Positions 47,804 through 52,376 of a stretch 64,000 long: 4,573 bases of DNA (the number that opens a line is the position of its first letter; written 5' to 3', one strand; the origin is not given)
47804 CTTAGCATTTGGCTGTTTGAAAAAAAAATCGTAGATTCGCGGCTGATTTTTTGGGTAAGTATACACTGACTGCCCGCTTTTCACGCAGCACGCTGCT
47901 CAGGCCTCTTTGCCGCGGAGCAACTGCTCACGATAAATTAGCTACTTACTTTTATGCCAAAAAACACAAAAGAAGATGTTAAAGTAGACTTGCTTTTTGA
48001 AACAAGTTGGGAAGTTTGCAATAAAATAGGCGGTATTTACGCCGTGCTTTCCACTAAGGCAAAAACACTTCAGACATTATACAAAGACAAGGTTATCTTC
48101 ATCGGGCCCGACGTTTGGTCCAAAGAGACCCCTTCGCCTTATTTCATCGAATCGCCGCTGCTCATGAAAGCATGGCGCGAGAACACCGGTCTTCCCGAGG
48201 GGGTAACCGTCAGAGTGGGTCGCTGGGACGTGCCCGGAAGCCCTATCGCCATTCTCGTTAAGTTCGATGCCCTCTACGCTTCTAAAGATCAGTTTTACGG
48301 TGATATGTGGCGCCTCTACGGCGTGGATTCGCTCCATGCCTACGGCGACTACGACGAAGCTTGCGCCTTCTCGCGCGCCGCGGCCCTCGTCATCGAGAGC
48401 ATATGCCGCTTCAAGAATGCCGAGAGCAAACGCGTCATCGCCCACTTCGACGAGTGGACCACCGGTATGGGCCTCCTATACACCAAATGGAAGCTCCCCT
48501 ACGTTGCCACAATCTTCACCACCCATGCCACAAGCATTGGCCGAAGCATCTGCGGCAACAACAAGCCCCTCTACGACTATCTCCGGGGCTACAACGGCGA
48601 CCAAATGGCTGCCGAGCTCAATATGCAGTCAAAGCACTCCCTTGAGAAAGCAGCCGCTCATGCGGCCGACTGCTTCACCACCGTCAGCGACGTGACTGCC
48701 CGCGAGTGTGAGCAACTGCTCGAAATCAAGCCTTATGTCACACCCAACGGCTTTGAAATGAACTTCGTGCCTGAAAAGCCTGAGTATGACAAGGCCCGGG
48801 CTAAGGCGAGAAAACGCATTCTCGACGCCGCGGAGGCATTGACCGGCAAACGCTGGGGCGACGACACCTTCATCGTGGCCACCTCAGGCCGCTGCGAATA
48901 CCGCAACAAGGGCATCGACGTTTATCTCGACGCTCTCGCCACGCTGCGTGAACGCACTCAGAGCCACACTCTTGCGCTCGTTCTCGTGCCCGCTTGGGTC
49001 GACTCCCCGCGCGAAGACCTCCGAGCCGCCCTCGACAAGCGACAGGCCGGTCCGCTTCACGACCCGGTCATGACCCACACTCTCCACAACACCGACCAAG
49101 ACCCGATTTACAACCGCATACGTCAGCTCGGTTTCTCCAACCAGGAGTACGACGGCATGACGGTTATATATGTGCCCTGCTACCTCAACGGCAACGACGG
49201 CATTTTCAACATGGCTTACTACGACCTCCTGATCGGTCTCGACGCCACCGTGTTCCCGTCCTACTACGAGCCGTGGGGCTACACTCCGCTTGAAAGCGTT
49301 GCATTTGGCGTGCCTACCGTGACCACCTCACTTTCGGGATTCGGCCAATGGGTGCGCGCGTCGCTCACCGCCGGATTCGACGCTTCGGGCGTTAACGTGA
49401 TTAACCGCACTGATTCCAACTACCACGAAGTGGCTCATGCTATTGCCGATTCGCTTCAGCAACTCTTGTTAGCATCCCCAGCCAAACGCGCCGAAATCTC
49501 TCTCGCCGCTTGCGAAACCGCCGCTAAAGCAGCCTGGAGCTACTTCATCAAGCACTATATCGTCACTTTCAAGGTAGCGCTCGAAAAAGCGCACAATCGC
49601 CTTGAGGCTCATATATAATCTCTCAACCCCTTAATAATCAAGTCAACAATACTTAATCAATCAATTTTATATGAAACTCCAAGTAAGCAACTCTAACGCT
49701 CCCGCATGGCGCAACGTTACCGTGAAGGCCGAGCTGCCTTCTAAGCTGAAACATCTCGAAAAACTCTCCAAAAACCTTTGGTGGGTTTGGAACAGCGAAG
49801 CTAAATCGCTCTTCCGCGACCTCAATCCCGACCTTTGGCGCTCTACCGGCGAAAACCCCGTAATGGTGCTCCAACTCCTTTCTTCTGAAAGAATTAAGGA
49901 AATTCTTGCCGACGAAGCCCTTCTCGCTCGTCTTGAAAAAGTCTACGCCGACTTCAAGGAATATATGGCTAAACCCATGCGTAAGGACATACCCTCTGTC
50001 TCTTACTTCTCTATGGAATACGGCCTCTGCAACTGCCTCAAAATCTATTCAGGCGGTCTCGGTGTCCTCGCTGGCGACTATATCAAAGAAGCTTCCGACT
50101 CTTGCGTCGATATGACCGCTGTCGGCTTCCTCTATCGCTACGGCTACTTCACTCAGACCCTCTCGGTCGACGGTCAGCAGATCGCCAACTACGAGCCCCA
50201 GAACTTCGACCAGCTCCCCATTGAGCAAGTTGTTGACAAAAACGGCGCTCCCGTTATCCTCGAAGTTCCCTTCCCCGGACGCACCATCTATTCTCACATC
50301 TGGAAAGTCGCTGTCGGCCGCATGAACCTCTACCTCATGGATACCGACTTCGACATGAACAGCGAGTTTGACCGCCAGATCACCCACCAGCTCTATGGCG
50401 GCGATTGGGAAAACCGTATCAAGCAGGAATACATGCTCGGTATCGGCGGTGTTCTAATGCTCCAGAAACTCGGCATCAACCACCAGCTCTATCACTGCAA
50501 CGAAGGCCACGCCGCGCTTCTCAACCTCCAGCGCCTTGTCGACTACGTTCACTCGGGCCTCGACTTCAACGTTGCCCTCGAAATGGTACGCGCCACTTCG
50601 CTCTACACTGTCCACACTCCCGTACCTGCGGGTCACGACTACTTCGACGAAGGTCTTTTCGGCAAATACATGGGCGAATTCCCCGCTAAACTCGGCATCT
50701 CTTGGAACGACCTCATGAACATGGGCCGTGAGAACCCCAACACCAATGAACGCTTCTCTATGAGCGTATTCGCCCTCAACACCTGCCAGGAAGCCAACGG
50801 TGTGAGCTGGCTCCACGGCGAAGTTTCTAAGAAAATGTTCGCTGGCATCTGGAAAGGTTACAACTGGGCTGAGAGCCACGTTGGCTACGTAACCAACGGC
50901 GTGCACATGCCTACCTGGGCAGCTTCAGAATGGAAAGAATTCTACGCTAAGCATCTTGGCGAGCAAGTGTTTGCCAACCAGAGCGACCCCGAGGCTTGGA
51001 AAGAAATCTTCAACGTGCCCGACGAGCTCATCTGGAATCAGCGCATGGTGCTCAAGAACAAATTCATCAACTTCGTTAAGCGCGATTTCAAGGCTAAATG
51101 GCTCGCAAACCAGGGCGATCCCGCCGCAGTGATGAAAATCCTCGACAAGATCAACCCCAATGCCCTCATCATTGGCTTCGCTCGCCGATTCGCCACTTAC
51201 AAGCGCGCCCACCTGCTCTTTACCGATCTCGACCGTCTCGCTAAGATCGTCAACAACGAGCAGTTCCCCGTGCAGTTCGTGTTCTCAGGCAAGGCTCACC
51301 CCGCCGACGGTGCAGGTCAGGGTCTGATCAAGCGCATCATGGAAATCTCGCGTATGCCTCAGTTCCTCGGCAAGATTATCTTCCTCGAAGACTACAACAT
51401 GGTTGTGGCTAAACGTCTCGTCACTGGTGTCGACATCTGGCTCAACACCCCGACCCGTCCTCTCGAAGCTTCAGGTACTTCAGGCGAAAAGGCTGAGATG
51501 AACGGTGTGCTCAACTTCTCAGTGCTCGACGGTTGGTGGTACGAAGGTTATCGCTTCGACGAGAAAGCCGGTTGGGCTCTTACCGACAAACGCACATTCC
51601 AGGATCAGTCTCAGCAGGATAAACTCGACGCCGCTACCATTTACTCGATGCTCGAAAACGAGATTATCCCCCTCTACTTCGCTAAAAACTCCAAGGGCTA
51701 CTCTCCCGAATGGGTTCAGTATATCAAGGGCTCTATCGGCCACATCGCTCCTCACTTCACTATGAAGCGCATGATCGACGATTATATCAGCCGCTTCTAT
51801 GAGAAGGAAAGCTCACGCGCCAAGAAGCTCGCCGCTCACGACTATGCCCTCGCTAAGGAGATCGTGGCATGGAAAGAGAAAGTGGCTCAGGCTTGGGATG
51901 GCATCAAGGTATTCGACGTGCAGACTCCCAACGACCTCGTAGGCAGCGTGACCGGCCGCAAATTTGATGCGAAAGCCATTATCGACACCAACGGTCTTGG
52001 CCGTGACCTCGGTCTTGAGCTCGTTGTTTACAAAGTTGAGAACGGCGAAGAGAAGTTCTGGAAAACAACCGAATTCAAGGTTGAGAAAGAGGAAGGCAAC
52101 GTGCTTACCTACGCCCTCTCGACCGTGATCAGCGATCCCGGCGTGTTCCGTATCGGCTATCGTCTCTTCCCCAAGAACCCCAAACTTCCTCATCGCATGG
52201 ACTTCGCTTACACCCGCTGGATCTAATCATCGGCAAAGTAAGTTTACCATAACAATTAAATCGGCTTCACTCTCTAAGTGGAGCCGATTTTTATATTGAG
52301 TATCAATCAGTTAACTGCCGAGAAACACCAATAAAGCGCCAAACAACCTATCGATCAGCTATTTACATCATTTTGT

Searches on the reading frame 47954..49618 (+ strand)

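Call 44: search_protein_families(library=pfam, proteins=[window:47954-49618:+], max_evalue=0.0001)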
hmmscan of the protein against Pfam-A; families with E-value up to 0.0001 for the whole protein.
window:47954-49618:+ (554 aa): 5 families
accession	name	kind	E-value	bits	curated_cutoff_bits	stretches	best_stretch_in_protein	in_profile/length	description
PF05693.19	Glycogen_syn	-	5.7e-90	303.2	27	2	16-339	1-327/639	Glycogen synthase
PF00534.26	Glycos_transf_1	-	1.7e-10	41.1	26.4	1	428-469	92-133/172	Glycosyl transferases group 1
PF20706.3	GT4-conflict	-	3.2e-10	40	26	1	430-516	283-366/385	Family 4 Glycosyltransferase in conflict systems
PF08323.17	Glyco_transf_5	-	4.5e-10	40.1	22.7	1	107-252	84-224/239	Starch synthase catalytic domain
PF13692.12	Glyco_trans_1_4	-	3e-09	37.7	27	1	425-470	73-118/142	Glycosyl transferases group 1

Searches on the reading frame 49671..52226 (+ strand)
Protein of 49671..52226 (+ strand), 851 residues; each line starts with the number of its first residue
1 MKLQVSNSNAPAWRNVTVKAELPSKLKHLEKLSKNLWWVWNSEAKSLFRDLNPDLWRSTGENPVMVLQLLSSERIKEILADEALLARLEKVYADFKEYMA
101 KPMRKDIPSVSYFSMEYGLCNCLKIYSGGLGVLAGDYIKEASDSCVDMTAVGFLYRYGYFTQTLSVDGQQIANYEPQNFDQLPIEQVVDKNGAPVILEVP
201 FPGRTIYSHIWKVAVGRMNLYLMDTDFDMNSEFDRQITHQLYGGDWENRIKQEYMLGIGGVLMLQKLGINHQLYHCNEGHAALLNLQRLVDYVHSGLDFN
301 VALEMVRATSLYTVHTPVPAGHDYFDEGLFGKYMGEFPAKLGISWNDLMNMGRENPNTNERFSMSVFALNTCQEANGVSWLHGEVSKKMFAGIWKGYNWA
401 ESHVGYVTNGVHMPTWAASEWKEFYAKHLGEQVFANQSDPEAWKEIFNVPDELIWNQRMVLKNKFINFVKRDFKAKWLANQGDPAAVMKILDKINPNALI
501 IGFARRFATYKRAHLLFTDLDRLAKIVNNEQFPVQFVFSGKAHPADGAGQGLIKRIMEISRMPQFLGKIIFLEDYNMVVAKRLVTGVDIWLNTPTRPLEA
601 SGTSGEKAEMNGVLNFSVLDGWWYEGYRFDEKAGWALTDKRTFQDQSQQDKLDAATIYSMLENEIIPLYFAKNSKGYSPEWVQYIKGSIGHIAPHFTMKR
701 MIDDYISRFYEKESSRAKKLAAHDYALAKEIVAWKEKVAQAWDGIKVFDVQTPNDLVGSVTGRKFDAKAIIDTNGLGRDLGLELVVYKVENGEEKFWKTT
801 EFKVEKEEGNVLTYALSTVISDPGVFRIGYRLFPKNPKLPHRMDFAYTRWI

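Call 41: find_encoding_contigs(protein=window:49671-52226:+, flank=10000, max_places=2)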
Protein window:49671-52226:+ (851 aa): no gene with exactly this product is on record in the collection.

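Call 44: search_protein_families(library=pfam, proteins=[window:49671-52226:+], max_evalue=0.0001)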
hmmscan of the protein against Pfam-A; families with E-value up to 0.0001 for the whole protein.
window:49671-52226:+ (851 aa): 2 families
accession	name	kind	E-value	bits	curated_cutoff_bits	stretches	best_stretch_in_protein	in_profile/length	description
PF11897.13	DUF3417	-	2e-33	115.5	25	1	22-123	1-109/109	Protein of unknown function (DUF3417)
PF00343.26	Phosphorylase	-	4e-23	82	27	1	275-621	221-579/713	Carbohydrate phosphorylase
